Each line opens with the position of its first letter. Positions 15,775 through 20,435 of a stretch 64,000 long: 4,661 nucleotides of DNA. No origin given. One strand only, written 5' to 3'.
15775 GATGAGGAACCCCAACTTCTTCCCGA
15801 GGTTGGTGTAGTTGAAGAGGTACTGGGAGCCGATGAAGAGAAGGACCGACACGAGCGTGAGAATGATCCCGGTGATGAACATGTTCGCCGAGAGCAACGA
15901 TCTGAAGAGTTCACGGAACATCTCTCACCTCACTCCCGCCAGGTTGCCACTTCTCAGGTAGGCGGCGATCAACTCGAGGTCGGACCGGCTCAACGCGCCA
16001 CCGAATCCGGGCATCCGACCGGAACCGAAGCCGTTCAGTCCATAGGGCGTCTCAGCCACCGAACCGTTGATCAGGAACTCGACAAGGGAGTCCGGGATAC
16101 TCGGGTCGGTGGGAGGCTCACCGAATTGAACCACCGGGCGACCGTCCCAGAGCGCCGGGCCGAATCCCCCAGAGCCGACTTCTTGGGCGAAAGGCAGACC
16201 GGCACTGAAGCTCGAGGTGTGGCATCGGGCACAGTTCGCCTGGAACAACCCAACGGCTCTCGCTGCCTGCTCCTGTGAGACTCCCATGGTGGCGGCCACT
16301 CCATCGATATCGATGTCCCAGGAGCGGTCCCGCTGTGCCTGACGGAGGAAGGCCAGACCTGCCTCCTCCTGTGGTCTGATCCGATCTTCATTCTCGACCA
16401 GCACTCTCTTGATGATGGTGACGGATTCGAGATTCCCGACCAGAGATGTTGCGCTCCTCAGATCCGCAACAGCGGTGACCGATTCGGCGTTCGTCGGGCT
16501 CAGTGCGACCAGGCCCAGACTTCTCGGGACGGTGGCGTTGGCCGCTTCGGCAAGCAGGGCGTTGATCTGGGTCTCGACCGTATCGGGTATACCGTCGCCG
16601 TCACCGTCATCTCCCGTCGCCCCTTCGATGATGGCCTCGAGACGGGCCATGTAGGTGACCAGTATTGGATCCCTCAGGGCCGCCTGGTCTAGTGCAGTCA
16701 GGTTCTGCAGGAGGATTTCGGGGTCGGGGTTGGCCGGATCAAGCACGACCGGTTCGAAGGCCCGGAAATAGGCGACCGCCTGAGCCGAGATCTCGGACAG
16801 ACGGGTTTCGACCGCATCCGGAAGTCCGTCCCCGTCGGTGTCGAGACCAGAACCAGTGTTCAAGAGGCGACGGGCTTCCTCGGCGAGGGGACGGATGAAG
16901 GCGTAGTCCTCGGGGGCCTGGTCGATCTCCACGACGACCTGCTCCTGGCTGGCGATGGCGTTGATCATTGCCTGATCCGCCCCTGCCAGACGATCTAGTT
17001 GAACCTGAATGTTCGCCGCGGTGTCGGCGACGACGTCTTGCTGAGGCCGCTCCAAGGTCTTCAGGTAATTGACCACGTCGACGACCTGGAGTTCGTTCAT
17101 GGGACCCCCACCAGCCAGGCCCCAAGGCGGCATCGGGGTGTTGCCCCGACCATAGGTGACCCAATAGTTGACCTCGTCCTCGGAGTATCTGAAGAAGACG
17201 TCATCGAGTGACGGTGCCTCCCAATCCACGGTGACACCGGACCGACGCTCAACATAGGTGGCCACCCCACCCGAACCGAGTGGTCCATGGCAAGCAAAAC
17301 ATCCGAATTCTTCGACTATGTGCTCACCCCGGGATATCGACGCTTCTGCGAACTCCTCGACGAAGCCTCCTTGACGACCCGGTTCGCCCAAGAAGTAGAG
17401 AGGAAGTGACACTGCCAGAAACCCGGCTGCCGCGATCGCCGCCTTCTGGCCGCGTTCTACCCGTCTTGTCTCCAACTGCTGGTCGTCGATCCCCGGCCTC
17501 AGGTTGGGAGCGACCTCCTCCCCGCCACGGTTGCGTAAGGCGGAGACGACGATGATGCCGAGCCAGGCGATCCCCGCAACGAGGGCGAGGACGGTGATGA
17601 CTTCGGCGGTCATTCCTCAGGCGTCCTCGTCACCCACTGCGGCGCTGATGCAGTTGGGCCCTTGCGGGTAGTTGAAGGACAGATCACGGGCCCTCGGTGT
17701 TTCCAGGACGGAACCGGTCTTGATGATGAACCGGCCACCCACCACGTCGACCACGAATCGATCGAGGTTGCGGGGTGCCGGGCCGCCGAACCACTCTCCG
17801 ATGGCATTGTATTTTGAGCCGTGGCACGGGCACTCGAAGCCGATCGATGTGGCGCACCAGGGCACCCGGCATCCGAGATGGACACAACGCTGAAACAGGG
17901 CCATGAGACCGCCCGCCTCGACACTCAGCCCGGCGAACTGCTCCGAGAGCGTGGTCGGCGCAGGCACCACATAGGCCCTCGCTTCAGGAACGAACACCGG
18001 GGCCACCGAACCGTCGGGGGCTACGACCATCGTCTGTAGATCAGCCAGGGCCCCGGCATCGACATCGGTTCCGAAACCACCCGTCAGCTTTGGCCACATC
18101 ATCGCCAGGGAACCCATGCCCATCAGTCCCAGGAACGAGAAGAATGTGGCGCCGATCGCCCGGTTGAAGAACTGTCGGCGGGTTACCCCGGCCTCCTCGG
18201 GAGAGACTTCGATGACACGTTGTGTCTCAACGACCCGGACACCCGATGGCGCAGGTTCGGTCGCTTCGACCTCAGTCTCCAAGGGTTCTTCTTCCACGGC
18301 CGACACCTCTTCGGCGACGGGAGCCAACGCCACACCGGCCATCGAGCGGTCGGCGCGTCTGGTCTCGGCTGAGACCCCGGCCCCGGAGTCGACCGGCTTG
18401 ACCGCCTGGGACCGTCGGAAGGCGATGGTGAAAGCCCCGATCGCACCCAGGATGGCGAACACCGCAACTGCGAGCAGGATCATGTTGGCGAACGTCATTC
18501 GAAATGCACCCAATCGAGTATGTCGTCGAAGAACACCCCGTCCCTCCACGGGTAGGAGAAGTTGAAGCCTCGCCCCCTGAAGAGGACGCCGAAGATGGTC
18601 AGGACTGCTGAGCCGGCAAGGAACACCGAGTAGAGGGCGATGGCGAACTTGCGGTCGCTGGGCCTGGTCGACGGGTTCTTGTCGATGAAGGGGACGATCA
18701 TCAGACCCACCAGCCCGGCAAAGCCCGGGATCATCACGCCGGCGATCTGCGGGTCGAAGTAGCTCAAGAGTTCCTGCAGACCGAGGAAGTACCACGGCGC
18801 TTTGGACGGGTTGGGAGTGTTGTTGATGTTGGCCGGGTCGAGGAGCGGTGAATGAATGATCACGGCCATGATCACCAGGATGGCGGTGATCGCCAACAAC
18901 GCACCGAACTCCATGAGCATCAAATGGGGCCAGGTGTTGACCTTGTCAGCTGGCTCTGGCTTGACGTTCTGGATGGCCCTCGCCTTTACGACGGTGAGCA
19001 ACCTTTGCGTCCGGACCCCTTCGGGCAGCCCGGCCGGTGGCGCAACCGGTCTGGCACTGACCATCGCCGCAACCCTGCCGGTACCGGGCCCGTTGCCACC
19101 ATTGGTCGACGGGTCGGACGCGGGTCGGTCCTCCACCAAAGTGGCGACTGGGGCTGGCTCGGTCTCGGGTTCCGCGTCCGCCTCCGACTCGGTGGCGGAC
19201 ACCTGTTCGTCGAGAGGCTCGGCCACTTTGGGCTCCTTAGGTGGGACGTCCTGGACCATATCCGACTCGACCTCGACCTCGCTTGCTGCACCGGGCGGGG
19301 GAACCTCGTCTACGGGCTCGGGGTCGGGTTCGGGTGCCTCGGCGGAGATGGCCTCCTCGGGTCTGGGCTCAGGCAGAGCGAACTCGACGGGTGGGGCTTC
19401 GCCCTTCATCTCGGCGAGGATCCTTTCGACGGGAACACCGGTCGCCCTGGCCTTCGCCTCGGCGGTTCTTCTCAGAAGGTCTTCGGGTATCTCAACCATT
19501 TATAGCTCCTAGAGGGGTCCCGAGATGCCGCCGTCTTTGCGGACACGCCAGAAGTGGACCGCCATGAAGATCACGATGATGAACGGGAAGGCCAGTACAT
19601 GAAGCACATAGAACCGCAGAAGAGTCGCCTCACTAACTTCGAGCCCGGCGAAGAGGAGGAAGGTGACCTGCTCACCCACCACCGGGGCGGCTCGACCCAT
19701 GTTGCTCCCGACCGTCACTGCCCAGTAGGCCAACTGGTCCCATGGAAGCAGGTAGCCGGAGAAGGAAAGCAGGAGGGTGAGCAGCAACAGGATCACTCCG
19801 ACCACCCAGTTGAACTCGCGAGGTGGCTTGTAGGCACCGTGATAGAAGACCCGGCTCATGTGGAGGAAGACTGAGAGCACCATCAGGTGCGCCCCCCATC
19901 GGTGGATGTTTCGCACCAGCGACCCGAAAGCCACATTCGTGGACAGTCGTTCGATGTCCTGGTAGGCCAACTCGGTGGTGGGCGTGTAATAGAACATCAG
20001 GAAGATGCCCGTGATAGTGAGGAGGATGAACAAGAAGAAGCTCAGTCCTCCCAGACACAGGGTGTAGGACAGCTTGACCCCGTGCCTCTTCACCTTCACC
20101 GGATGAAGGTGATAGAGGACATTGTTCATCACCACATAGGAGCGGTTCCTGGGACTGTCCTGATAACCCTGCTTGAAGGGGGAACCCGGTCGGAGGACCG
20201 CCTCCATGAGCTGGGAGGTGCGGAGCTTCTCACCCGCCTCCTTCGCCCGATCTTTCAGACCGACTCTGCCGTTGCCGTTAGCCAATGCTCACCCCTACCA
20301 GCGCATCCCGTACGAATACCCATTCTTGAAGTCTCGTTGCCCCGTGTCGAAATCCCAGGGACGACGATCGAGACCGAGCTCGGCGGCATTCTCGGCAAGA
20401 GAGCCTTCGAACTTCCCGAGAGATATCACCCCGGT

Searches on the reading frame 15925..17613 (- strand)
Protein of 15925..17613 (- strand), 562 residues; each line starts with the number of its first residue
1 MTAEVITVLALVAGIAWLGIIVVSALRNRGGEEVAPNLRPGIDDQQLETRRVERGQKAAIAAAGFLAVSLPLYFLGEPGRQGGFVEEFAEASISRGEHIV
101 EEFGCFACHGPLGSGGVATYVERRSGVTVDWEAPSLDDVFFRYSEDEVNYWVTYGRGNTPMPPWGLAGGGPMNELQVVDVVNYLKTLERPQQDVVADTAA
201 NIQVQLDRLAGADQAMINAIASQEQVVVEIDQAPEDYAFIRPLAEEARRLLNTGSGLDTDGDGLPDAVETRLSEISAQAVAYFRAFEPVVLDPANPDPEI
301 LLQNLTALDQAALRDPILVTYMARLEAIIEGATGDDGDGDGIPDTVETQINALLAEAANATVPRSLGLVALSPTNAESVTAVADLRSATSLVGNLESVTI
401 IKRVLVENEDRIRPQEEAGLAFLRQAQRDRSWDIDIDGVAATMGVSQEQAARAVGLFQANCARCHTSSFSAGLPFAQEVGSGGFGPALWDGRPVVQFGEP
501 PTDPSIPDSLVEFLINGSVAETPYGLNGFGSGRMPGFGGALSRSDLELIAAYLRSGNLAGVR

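Call 91: search_protein_families(library=pfam, proteins=[window:15925-17613:-], max_evalue=0.00001)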
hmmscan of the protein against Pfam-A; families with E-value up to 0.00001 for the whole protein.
window:15925-17613:- (562 aa): 2 families
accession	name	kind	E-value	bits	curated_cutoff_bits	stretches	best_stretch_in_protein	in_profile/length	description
PF13442.11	Cytochrome_CBB3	-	8.3e-14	52.1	27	1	449-553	2-68/68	Cytochrome C oxidase, cbb3-type, subunit III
PF00034.26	Cytochrom_C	-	1.2e-11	46.1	21.3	0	94-187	2-89/90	Cytochrome c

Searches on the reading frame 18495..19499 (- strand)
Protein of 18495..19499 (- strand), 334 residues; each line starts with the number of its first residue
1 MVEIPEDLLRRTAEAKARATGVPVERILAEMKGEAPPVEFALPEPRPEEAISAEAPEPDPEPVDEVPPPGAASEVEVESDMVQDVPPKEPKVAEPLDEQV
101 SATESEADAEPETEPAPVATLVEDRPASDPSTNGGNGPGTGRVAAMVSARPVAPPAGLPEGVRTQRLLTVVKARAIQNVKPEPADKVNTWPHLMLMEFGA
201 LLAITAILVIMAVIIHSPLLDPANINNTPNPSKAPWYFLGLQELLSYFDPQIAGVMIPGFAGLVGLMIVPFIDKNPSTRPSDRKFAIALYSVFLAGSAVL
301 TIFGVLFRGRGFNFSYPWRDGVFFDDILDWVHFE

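Call 37: search_protein_families(library=pfam, proteins=[window:18495-19499:-], max_evalue=0.00001)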
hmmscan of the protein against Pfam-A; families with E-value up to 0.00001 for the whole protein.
window:18495-19499:- (334 aa): 1 family
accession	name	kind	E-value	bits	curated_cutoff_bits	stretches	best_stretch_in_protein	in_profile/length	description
PF00032.22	Cytochrom_B_C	-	1.1e-07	32.5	20.7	1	222-305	1-83/102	Cytochrome b(C-terminal)/b6/petD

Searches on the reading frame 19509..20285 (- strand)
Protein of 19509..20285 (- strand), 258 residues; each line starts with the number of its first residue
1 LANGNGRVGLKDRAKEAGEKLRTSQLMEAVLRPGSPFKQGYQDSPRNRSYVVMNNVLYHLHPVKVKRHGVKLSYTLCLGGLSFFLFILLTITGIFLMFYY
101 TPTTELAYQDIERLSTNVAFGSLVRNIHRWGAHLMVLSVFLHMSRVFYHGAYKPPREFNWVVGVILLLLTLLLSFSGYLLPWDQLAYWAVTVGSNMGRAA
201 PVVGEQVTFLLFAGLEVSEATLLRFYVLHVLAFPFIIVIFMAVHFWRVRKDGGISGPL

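Call 91: search_protein_families(library=pfam, proteins=[window:19509-20285:-], max_evalue=0.00001)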
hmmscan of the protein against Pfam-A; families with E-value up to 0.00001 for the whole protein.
window:19509-20285:- (258 aa): 3 families
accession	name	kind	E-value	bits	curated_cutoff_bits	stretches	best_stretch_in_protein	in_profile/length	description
PF00033.24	Cytochrome_B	-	6e-51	173.4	27.2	1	70-251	8-188/189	Cytochrome b/b6/petB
PF13631.11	Cytochrom_B_N_2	-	3.7e-38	131.6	27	1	133-253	1-121/169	Cytochrome b(N-terminal)/b6/petB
PF14358.11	DUF4405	-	1.1e-07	32.7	26.7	1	81-143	5-62/66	Domain of unknown function (DUF4405)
